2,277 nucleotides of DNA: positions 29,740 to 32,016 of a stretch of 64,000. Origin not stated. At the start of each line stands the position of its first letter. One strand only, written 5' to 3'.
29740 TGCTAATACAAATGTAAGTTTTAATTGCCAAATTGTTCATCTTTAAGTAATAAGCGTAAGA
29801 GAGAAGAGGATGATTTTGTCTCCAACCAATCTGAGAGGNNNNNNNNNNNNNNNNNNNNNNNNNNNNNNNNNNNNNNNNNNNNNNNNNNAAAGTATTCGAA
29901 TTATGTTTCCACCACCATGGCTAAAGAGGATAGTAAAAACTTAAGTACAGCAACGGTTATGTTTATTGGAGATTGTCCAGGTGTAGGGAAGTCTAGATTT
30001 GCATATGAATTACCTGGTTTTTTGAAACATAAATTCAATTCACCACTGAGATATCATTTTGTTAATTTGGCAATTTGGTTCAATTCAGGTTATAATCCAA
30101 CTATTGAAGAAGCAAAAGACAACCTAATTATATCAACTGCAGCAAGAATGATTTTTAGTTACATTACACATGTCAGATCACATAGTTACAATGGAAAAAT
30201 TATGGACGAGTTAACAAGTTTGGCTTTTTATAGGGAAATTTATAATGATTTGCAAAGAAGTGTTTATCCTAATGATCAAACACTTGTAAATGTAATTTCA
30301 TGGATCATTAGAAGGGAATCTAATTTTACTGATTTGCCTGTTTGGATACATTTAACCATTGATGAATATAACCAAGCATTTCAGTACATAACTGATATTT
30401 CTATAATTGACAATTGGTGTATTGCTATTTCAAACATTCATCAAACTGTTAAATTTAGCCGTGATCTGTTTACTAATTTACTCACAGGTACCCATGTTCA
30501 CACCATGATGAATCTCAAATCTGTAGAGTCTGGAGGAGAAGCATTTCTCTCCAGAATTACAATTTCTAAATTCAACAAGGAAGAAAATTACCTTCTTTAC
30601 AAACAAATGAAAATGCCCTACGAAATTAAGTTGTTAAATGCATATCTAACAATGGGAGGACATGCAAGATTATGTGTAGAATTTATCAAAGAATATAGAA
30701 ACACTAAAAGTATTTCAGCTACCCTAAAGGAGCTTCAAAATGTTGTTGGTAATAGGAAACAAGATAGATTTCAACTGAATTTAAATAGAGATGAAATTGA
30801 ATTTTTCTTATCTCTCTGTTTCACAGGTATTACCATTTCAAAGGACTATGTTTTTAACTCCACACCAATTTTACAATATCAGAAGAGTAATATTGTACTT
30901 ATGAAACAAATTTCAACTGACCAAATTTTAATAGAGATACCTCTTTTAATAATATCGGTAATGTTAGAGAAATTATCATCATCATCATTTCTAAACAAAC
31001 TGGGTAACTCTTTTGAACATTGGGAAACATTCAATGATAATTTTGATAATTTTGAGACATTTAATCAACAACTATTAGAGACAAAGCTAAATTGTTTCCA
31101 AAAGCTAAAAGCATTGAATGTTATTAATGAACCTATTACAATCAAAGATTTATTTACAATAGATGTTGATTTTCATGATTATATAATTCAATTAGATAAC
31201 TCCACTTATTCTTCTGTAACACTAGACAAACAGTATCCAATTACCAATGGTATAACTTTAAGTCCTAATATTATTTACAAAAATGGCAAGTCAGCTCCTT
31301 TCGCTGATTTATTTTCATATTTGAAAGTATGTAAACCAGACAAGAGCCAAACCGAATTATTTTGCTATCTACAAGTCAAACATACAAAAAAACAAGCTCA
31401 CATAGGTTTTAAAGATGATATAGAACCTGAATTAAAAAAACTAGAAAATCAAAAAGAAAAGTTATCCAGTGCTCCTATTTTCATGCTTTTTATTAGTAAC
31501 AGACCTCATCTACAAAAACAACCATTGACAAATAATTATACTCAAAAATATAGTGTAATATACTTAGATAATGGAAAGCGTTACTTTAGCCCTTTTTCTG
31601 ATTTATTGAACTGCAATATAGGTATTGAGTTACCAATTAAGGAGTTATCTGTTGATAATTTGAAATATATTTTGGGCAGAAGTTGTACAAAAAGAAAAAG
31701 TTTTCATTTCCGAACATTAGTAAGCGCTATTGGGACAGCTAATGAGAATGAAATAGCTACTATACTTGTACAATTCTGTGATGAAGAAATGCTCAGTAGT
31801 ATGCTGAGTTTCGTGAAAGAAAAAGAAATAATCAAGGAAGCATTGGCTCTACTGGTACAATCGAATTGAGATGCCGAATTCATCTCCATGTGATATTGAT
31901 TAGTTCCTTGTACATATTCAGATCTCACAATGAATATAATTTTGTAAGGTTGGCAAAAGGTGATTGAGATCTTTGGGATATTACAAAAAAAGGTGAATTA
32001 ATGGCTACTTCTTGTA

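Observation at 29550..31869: BRCT-like domain spliced onto a P-loop NTPase (34-nt intron)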

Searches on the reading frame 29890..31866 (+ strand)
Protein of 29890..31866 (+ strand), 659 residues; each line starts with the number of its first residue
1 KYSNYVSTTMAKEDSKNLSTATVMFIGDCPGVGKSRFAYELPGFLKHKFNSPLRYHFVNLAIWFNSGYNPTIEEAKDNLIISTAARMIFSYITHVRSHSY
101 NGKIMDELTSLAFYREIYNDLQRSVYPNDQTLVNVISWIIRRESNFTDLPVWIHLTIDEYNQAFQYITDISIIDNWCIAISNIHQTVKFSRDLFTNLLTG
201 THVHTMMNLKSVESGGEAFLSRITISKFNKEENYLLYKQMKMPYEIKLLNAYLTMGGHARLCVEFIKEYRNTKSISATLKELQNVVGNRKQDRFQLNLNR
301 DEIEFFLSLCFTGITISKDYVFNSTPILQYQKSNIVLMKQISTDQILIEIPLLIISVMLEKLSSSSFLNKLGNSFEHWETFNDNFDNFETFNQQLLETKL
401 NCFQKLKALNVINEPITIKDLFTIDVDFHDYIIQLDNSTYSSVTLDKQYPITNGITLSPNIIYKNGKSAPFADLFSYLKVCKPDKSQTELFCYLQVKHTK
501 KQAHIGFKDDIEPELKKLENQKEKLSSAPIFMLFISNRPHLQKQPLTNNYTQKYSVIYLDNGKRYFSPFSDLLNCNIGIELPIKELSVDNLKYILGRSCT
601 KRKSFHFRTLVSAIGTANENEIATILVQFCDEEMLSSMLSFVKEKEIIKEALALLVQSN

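Call 4: search_protein_families(library=pfam, proteins=[window:29890-31866:+], max_evalue=1)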
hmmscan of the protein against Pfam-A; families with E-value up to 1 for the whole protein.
window:29890-31866:+ (659 aa): 3 families
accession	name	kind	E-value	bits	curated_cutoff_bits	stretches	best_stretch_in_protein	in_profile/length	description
PF25711.1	crAss_THB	-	0.013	15.9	27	0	607-647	15-55/113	Crassvirus tail hub protein B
PF03936.21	Terpene_synth_C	-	0.039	13.7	26.3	1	56-94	125-163/241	Terpene synthase family, metal binding domain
PF19086.5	Terpene_syn_C_2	-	0.16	12.2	23.7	1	59-106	87-134/199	Terpene synthase family 2, C-terminal metal binding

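Call 6: find_homologous_proteins(query=window:29890-31866:+, max_evalue=0.001)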
Query window:29890-31866:+ (659 aa): 2 proteins with E <= 0.001 among 7559 candidates.
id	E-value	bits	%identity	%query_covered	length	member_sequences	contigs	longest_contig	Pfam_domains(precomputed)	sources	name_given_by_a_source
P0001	0.0e+0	1462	100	99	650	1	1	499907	-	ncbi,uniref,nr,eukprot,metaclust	ncbi:predicted protein [Naegleria gruberi]|uniref:Predicted protein n=1 Tax=Naegleria gruberi TaxID=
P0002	4.4e-96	341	37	87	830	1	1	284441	-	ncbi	ncbi:hypothetical protein ABK040_006463 [Willaertia magna]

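Call 9: search_protein_families(library=pfam, proteins=[P0002], max_evalue=1)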
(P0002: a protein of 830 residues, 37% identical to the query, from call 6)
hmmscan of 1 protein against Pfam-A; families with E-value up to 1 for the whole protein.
P0002 (830 aa): 1 family
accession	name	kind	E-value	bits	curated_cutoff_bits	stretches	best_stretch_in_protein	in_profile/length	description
PF16165.10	Ferlin_C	-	0.8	10.1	29.4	0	5-80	37-111/154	Ferlin C-terminus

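Call 14: find_encoding_contigs(protein=P0002, flank=6000, max_places=4)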
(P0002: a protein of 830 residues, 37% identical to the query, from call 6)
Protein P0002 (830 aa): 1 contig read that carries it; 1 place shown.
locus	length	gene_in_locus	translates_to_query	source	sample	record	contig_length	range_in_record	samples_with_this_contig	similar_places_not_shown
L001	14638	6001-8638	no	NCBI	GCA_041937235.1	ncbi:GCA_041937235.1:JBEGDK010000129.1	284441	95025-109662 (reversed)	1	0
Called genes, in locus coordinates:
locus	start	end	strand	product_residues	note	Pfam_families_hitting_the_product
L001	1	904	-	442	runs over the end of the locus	PF10498:IFT57, PF05531:NPV_P10 (faint)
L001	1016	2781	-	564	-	-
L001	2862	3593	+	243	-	PF00515:TPR_1 (faint), PF07719:TPR_2 (faint)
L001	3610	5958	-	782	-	-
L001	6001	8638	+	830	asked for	-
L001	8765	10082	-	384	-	PF01118:Semialdhyde_dh (weak), PF03435:Sacchrp_dh_NADP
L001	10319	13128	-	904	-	PF25320:TELO2_ARM, PF10193:Telomere_reg-2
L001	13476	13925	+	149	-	PF00036:EF-hand_1 (weak), PF13405:EF-hand_6, PF13499:EF-hand_7, PF13202:EF-hand_5 (weak), PF14658:EF-hand_9, PF13405:EF-hand_6 (weak), PF13499:EF-hand_7, PF14658:EF-hand_9 (weak), +2 more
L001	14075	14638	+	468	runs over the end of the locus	-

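Call 28: search_solved_structures(query=A1, max_evalue=10)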
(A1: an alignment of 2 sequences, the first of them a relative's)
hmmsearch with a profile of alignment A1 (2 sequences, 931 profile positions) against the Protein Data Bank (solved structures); distinct sequences matched with E-value up to 10: 0.

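Call 30: search_protein_representatives(alignment_id=A1)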
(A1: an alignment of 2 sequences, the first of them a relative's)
Query: 2 sequences, 931 profile positions. Proteins with E-value up to 0.001 (for the whole library): 22; up to 1e-10: 8; up to 1e-30: 4. The best 22 are listed.
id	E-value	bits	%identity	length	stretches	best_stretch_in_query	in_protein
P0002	0.0e+00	1749.3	-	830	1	1-852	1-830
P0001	0.0e+00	1317.2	-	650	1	249-931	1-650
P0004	1.6e-36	142.2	-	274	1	534-801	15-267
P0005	2.4e-34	135.0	-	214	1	324-517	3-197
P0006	1.2e-20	89.7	-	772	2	104-156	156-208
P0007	1.8e-13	65.9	-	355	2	108-191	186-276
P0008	4.3e-13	64.7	-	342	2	105-161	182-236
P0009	1.3e-11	59.8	-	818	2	105-166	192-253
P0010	4.5e-09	51.4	-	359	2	50-143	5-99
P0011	7.3e-09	50.7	-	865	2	111-200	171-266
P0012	3.5e-08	48.4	-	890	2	64-109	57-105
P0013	7.4e-06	40.7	-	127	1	106-163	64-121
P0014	2.4e-05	39.0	-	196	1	108-154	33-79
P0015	2.9e-05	38.7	-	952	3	107-197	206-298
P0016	3.7e-05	38.4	-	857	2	591-835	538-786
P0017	5.6e-05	37.8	-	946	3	98-174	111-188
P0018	1.0e-04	36.9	-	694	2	199-336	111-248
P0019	1.5e-04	36.4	-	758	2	106-180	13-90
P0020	1.5e-04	36.4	-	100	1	297-370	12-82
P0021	2.0e-04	36.0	-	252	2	110-137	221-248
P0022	3.1e-04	35.4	-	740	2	635-811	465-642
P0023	5.2e-04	34.6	-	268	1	667-841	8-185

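Call 33: search_protein_families(library=pfam, proteins=[P0016, P0018, P0022, P0017, P0012, P0015, P0006, P0011, P0019, P0023], max_evalue=0.1)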
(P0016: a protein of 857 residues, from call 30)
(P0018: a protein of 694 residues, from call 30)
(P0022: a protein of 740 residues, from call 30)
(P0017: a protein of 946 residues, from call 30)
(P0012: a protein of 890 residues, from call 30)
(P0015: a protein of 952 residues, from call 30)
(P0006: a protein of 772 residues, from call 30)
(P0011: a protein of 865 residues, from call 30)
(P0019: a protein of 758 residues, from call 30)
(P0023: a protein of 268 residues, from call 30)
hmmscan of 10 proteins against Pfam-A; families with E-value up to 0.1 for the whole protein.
P0016 (857 aa): 6 families
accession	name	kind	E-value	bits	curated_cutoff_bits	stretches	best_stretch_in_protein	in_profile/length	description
PF20147.5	Crinkler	-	4.2e-15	56.8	24.6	1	9-110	3-106/106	Crinkler effector protein N-terminal domain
PF12836.13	HHH_3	-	1e-06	29.1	27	1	803-856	8-61/65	Helix-hairpin-helix motif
PF04919.18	DUF655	-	0.00015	22.2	22.2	1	809-845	116-152/181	Protein of unknown function (DUF655)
PF14579.12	HHH_6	-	0.00053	20.6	25.6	1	812-854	28-73/90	Helix-hairpin-helix motif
PF03934.19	T2SSK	-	0.009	16.8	24.2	1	815-843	16-44/63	Type II secretion system (T2SS), protein K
PF14520.12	HHH_5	-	0.021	15.7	27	0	806-829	33-55/57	Helix-hairpin-helix domain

P0018 (694 aa): 0 families

P0022 (740 aa): 4 families
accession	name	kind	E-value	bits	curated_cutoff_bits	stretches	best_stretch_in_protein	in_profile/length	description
PF13245.12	AAA_19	-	0.041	14.5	25.1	0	109-136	11-38/134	AAA domain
PF04919.18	DUF655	-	0.041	14.3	22.2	0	702-725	131-155/181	Protein of unknown function (DUF655)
PF14579.12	HHH_6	-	0.059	14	25.6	0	669-732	12-74/90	Helix-hairpin-helix motif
PF13401.12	AAA_22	-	0.067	13.9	27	0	110-266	6-104/130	AAA domain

P0017 (946 aa): 3 families
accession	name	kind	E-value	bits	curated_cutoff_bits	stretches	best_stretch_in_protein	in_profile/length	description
PF12836.13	HHH_3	-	0.00096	19.6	27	1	885-920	12-48/65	Helix-hairpin-helix motif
PF14579.12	HHH_6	-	0.013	16.1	25.6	1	890-937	28-76/90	Helix-hairpin-helix motif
PF07055.18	Eno-Rase_FAD_bd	-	0.095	13.5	25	0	249-299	9-59/64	Enoyl reductase FAD binding domain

P0012 (890 aa): 3 families
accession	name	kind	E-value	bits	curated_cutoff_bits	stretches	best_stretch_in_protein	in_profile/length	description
PF01637.24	ATPase_2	-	0.00052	20.3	33.2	1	337-502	22-162/225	ATPase domain predominantly from Archaea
PF21370.4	PAS_GdpP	-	0.015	16.1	27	0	9-51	9-51/90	Cyclic-di-AMP phosphodiesterase GdpP-like, PAS domain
PF11543.14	UN_NPL4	-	0.07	14.1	21.9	0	129-154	19-44/80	Nuclear pore localisation protein NPL4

P0015 (952 aa): 0 families

P0006 (772 aa): 2 families
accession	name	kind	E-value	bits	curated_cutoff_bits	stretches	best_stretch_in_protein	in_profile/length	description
PF13401.12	AAA_22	-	1.5e-06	29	27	1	315-455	4-124/130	AAA domain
PF13173.12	AAA_14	-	1.3e-05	25.6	27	1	392-459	39-103/129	AAA domain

P0011 (865 aa): 1 family
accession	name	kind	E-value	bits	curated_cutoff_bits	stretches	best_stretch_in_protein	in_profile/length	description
PF16282.11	SANT_DAMP1_like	-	0.086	13.5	29.1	0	373-405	25-57/80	SANT/Myb-like domain of DAMP1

P0019 (758 aa): 5 families
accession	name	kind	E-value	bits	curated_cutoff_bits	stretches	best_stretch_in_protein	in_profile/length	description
PF00969.24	MHC_II_beta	-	0.0025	18.4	20.9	1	121-163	21-63/75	Class II histocompatibility antigen, beta domain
PF24883.2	NPHP3_N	-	0.0056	17.3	24.8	0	227-347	25-137/164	Nephrocystin 3, N-terminal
PF22095.1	BT_3535-like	-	0.014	15.8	27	1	17-131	6-112/182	BT_3535-like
PF14571.11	Di19_C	-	0.06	14.3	29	0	178-224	29-74/102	Stress-induced protein Di19, C-terminal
PF05729.18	NACHT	-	0.066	13.5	26.7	0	232-272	8-48/167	NACHT domain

P0023 (268 aa): 5 families
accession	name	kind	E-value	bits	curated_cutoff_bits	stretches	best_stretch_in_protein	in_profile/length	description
PF14579.12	HHH_6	-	7.9e-08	32.8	25.6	1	203-243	27-70/90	Helix-hairpin-helix motif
PF04919.18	DUF655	-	5.9e-06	26.8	22.2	1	193-243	108-158/181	Protein of unknown function (DUF655)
PF12836.13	HHH_3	-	0.00015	22.2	27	1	194-239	7-52/65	Helix-hairpin-helix motif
PF03934.19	T2SSK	-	0.0064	17.3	24.2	1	194-236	2-45/63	Type II secretion system (T2SS), protein K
PF14520.12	HHH_5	-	0.034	15.1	27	1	198-223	32-57/57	Helix-hairpin-helix domain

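Call 39: list_cluster_members(proteins=[P0004, P0005, P0006, P0009, P0011, P0012, P0015, P0016, P0017, P0018])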
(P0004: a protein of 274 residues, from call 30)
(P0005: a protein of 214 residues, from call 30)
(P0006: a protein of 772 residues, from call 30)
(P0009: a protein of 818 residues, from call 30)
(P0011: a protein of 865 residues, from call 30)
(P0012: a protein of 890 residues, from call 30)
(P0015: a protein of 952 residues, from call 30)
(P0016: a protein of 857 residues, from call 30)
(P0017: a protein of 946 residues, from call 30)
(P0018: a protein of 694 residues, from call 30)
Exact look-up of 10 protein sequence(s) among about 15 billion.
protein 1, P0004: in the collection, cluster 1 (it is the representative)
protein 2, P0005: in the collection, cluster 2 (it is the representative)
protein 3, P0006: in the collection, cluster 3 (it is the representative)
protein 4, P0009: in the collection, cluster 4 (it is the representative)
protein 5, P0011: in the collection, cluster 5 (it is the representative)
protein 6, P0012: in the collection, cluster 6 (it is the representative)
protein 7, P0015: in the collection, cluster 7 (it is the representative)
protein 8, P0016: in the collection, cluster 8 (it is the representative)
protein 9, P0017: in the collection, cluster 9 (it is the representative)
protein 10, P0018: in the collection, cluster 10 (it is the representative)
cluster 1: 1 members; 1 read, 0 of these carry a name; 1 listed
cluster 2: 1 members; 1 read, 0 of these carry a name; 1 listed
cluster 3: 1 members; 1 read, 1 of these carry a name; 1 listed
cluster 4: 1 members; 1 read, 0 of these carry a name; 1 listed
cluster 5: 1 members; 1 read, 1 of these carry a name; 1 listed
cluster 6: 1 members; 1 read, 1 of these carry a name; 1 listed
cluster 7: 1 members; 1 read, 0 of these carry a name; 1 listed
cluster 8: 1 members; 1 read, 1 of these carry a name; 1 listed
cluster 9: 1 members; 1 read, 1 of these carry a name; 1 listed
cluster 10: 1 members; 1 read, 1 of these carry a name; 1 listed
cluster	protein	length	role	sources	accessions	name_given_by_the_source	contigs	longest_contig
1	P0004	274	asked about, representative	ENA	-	-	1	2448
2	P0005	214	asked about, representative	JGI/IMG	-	-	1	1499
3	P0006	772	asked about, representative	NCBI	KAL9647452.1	hypothetical protein ABK040_006813 [Willaertia magna]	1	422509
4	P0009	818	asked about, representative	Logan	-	-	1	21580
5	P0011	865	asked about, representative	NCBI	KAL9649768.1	hypothetical protein ABK040_009583 [Willaertia magna]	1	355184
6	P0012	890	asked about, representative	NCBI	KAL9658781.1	hypothetical protein ABK040_005935 [Willaertia magna]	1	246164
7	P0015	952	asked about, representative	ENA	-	-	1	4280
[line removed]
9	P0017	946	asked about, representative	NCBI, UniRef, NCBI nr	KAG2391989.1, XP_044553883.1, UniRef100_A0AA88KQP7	hypothetical protein C9374_013474 [Naegleria lovaniensis] | Uncharacterized protein n=1 Tax=Naegleria lovaniensis TaxID=51637 RepID=A0AA88KQP7_NAELO | uncharacterized protein C9374_013474 [Naegleria lovaniensis]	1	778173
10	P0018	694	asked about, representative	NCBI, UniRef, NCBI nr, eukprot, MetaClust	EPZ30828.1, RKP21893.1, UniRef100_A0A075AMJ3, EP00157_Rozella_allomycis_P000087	hypothetical protein ROZALSC1DRAFT_26724 [Rozella allomycis CSF55] | Crinkler (CRN) family protein n=1 Tax=Rozella allomycis (strain CSF55) TaxID=988480 ... | hypothetical protein O9G_003063 [Rozella allomycis CSF55]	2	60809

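Call 45: find_homologous_proteins(query=A3, max_evalue=0.001)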
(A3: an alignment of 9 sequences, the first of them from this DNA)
Query A3 (9 sequences) (650 aa, profile of the alignment): 3 proteins with E <= 0.001 among 8000 candidates.
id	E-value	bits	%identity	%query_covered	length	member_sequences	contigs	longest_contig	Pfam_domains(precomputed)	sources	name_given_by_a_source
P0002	2.7e-207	708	37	87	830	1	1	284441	-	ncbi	ncbi:hypothetical protein ABK040_006463 [Willaertia magna]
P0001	5.4e-206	704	100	100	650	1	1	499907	-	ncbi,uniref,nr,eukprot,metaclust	ncbi:predicted protein [Naegleria gruberi]|uniref:Predicted protein n=1 Tax=Naegleria gruberi TaxID=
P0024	2.1e-15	75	27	9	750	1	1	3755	-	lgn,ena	-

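Call 56: predict_structure(alignment_id=A3)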
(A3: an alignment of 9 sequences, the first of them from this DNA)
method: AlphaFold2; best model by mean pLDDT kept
length: 650 residues; sequences in the alignment: 9
mean_pLDDT: 60.1   pTM: 0.48
mean pLDDT of the five models: 60.1, 56.3, 56.1, 55.0, 52.3
residues with pLDDT >= 90: 13; 70-90: 222; 50-70: 203; < 50: 212
segments of 3 or more residues with pLDDT < 50: 1-14, 89-96, 194-238, 460-463, 487-506, 512-552, 565-611, 636-638, 640-650
pLDDT, mean of each block of 10 residues (from residue 1): 34 48 60 68 70 67 68 82 69 46 63 56 84 83 83 70 72 69 75 44 31 27 34 41 55 62 62 69 68 90 89 88 73 86 80 76 64 59 80 89 80 59 76 71 61 68 62 72 51 34 47 45 33 34 36 63 44 30 30 35 44 50 52 49 44
secondary structure, 60 per line:
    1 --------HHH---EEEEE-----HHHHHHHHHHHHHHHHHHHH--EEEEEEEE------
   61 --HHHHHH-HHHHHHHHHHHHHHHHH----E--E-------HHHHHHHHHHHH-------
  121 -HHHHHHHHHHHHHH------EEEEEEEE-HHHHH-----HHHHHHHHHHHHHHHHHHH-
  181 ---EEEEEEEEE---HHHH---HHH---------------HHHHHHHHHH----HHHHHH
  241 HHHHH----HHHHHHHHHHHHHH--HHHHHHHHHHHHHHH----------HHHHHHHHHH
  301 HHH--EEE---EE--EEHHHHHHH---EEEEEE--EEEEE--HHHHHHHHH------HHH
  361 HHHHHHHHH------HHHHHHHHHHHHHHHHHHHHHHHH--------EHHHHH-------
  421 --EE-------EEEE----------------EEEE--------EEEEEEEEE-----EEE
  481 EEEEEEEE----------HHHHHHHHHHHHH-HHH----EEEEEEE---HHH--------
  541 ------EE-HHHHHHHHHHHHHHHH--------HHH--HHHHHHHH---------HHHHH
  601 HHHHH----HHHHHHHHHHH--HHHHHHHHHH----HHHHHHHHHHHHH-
elements in order (helices of 4 or more, strands of 3 or more residues): E15-19 H25-44 E47-54 H63-68 H70-86 H102-113 H122-135 E142-149 H151-155 H161-179 E184-192 H196-199 H221-230 H235-245 H250-263 H266-280 H291-303 E306-308 H318-324 E328-333 E336-340 H343-351 H358-369 H376-399 H409-413 E432-435 E452-455 E464-472 E478-488 H499-511 E520-526 H550-565 H579-586 H596-605 H610-620 H623-632 H637-649

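Call 60: find_related_loci(query=P0001, collection=metagenome_contigs, flank=10000)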
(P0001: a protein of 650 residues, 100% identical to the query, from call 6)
Query P0001 (650 aa) in metagenome_contigs; peptide patterns used: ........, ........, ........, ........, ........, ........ (x = any residue, [..] = any of these).
65 stretches matched a pattern, but none encodes a relative of the query by tblastn (E <= 1e-3).
